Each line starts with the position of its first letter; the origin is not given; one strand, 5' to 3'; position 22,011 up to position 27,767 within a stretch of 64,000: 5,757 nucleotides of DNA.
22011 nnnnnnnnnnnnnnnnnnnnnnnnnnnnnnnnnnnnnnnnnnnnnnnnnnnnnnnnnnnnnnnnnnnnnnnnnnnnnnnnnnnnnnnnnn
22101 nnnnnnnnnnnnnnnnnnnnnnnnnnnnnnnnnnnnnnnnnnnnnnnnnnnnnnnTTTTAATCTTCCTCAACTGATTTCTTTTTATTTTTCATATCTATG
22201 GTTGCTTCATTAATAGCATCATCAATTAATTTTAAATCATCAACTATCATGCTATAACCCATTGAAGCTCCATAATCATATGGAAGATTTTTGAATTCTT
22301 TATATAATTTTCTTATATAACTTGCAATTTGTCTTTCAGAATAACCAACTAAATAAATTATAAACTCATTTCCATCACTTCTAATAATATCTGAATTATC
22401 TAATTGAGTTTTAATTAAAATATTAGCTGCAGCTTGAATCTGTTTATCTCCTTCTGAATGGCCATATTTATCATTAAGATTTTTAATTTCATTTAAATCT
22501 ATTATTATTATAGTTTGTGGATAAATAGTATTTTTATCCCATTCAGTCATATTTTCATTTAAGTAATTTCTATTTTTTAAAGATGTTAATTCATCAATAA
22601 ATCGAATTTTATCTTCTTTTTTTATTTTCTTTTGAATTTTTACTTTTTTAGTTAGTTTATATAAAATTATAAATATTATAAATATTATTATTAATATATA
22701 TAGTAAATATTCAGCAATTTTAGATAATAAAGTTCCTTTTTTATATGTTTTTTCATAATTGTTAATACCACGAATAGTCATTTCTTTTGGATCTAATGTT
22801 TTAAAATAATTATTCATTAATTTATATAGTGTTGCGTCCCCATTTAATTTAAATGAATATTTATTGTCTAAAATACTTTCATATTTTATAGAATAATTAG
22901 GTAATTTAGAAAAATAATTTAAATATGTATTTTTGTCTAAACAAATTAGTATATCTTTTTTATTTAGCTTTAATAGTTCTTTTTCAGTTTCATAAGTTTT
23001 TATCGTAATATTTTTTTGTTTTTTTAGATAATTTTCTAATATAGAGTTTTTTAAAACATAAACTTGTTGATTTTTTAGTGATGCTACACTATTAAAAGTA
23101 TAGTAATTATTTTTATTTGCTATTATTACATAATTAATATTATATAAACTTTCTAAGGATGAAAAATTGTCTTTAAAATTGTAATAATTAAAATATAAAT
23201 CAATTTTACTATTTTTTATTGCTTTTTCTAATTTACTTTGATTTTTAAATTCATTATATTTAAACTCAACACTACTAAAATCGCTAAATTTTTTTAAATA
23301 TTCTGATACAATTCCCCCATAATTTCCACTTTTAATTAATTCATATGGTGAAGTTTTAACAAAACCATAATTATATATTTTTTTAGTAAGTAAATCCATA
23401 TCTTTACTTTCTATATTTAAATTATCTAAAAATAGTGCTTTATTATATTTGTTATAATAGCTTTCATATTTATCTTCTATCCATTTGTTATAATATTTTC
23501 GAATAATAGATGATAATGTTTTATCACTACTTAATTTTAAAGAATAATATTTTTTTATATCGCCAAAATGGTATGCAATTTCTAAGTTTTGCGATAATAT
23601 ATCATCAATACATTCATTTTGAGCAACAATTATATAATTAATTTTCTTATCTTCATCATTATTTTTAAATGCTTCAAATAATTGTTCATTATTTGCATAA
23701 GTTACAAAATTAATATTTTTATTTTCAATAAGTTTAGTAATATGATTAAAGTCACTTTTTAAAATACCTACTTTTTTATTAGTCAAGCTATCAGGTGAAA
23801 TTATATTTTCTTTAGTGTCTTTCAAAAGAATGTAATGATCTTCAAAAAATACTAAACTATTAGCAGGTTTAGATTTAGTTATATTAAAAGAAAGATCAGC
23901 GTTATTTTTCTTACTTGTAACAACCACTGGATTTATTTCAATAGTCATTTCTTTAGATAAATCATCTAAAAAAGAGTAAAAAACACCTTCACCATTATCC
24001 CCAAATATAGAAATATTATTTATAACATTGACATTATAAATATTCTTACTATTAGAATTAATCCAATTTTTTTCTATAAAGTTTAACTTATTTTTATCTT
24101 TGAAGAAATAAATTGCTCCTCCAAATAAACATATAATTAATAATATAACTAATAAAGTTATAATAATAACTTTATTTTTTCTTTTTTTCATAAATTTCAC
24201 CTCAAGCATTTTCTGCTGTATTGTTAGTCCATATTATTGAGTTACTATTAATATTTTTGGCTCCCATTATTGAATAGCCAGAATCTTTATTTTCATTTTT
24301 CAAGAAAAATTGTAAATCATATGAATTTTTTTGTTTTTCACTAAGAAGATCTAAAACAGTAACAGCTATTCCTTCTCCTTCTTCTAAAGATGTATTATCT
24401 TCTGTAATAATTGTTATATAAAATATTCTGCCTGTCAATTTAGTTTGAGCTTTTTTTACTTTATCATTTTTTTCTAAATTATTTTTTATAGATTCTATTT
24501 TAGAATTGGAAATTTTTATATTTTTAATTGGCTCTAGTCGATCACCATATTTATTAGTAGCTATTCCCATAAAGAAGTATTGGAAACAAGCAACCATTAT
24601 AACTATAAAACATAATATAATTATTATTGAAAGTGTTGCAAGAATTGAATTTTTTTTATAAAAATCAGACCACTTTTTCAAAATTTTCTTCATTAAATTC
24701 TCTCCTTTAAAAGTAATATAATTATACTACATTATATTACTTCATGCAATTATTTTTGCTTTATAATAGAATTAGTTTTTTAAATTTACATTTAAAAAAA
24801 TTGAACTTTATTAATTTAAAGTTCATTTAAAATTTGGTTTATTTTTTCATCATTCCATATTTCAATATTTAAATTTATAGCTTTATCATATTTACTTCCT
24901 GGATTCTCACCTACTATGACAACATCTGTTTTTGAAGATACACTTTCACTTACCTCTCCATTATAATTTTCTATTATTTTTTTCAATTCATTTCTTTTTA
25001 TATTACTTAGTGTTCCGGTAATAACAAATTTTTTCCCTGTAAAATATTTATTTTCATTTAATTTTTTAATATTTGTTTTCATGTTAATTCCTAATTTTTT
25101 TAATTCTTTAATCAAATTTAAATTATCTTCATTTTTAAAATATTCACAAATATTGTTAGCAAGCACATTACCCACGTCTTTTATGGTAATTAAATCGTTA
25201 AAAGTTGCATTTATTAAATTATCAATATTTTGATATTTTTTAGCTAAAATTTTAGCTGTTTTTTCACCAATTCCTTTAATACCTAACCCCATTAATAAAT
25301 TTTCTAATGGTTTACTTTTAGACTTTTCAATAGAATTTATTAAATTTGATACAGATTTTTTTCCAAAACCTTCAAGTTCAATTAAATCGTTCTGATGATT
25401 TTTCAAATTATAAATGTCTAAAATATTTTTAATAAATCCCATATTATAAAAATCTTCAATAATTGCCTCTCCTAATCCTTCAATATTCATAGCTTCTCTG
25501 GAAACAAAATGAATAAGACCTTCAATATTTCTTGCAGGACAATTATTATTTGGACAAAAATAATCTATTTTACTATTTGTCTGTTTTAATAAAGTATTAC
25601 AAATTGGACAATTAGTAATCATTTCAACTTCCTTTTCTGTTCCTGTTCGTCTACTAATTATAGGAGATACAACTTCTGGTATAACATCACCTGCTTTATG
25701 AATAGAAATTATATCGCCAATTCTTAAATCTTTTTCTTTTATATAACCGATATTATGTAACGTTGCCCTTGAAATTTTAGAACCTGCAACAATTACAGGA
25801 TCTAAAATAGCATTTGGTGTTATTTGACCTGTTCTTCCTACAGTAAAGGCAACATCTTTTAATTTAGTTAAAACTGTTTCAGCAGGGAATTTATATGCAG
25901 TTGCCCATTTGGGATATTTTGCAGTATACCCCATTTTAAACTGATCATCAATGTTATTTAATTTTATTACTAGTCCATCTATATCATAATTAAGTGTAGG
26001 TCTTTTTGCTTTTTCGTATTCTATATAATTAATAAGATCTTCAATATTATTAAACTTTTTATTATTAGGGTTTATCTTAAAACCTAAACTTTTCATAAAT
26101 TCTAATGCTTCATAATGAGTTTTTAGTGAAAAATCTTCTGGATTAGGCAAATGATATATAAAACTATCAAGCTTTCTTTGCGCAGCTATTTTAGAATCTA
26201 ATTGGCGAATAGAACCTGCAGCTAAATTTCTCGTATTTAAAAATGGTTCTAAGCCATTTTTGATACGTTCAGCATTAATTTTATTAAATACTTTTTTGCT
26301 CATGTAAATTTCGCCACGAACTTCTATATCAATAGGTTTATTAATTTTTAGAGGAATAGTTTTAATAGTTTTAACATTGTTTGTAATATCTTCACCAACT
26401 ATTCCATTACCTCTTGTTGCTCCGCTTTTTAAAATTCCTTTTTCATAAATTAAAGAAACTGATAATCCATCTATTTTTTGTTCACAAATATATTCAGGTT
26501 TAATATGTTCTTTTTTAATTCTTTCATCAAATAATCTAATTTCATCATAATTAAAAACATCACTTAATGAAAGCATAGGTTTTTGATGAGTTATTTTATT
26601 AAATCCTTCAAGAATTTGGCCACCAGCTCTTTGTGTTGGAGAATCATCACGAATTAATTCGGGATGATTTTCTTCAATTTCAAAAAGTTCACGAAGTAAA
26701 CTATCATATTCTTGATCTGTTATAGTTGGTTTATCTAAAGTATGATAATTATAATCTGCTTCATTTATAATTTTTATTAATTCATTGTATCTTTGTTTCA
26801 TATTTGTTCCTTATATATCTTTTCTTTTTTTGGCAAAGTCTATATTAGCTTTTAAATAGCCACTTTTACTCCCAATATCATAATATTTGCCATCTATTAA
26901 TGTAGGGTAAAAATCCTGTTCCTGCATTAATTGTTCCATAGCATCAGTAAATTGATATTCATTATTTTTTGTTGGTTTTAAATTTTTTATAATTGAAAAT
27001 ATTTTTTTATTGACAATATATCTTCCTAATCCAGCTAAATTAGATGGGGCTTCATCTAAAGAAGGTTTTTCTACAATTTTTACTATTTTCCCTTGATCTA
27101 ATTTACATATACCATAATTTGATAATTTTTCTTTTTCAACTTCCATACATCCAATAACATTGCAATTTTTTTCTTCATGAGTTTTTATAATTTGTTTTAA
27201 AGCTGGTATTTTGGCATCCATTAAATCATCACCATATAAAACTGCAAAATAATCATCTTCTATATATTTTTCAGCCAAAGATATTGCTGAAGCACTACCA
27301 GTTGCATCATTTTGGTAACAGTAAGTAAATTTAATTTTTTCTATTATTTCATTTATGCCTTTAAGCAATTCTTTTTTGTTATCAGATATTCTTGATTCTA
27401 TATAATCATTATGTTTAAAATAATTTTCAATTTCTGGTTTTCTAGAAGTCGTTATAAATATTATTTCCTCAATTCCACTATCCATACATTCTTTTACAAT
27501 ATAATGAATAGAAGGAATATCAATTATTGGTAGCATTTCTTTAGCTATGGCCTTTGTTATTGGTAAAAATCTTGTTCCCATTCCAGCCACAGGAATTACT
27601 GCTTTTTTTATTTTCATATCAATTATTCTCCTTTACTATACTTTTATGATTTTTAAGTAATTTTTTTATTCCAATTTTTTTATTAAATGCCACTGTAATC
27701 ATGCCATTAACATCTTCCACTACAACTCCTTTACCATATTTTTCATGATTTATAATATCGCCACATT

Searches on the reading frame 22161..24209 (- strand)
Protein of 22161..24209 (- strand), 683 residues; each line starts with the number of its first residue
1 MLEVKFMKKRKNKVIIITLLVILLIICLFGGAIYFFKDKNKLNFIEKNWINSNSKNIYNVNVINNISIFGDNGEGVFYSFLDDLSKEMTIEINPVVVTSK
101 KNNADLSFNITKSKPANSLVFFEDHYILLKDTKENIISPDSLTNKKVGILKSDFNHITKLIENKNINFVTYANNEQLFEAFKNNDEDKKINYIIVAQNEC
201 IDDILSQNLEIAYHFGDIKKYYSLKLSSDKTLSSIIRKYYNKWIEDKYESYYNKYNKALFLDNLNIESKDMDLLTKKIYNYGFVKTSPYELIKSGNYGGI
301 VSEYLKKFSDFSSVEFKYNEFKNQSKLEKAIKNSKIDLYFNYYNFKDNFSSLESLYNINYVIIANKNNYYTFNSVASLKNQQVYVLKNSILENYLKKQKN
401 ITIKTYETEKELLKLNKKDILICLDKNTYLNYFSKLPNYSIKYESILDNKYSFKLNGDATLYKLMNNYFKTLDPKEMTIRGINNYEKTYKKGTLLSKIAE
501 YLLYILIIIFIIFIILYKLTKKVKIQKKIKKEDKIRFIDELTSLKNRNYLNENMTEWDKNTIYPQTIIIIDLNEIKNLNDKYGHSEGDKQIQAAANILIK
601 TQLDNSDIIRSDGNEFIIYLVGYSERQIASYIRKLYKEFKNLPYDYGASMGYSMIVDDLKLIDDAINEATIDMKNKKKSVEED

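Call 56: search_protein_families(library=pfam, proteins=[window:22161-24209:-], max_evalue=0.00001)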
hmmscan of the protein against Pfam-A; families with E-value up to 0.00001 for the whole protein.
window:22161-24209:- (683 aa): 1 family
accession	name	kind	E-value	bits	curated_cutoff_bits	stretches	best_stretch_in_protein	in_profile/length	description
PF00990.26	GGDEF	-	1.6e-21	77.2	23.8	1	538-679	3-157/161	Diguanylate cyclase, GGDEF domain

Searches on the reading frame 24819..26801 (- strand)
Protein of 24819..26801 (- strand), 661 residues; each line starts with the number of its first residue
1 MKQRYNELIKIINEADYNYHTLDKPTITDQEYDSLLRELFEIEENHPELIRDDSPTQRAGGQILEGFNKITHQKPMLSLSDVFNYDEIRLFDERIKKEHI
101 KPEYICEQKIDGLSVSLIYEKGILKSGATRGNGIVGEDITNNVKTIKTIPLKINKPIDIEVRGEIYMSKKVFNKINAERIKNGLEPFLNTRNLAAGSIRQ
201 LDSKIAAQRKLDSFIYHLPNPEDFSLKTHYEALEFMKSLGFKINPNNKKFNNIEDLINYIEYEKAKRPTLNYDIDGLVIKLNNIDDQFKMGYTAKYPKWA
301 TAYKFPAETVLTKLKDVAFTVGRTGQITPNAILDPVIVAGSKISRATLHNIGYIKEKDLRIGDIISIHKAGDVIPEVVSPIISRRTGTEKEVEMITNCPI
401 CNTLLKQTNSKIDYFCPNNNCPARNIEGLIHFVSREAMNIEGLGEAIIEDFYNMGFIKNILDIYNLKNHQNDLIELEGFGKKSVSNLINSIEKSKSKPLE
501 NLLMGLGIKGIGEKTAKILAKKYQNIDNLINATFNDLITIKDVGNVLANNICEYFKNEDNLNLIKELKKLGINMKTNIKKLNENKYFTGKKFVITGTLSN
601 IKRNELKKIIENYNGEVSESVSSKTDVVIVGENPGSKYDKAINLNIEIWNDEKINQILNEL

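Call 56: search_protein_families(library=pfam, proteins=[window:24819-26801:-], max_evalue=0.00001)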
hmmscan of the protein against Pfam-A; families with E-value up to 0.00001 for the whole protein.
window:24819-26801:- (661 aa): 8 families
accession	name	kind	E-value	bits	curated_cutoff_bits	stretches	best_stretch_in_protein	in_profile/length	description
PF01653.23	DNA_ligase_aden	-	9.5e-93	310.8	27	1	66-308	3-253/253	NAD-dependent DNA ligase adenylation domain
PF03120.22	DNA_ligase_OB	-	4.3e-31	107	32.9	1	312-388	2-78/79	NAD-dependent DNA ligase OB-fold domain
PF12826.13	HHH_2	-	2.2e-21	76.2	27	1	502-564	2-64/64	Helix-hairpin-helix motif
PF00533.33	BRCT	-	6.7e-19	68.3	21.3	1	584-654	3-74/78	BRCA1 C Terminus (BRCT) domain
PF14520.12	HHH_5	-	1e-12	48.7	27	1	506-556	5-56/57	Helix-hairpin-helix domain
PF16589.12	BRCT_2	-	3.8e-07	30.7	27.3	1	586-648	2-64/86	BRCT domain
PF03119.21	DNA_ligase_ZBD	-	1.1e-06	28.8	25.8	1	397-423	1-27/27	NAD-dependent DNA ligase C4 zinc finger domain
PF22745.1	Nlig-Ia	-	2.6e-06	28.4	27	0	14-51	15-52/92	DNA ligase-like, N-terminal NAD+-binding domain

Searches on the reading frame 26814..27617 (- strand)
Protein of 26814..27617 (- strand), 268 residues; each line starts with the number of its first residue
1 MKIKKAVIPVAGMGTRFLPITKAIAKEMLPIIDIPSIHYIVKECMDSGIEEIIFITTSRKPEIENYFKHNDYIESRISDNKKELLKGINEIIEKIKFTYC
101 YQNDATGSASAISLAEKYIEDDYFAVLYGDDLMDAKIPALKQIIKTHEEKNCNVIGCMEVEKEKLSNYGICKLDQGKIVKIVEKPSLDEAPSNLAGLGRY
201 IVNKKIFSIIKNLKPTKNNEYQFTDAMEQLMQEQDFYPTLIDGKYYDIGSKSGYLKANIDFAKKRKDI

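Call 56: search_protein_families(library=pfam, proteins=[window:26814-27617:-], max_evalue=0.00001)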
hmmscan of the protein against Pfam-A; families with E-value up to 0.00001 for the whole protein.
window:26814-27617:- (268 aa): 1 family
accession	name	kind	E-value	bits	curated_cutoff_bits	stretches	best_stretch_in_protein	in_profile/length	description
PF00483.29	NTP_transferase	-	1.5e-41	143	21.2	1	5-262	1-243/245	Nucleotidyl transferase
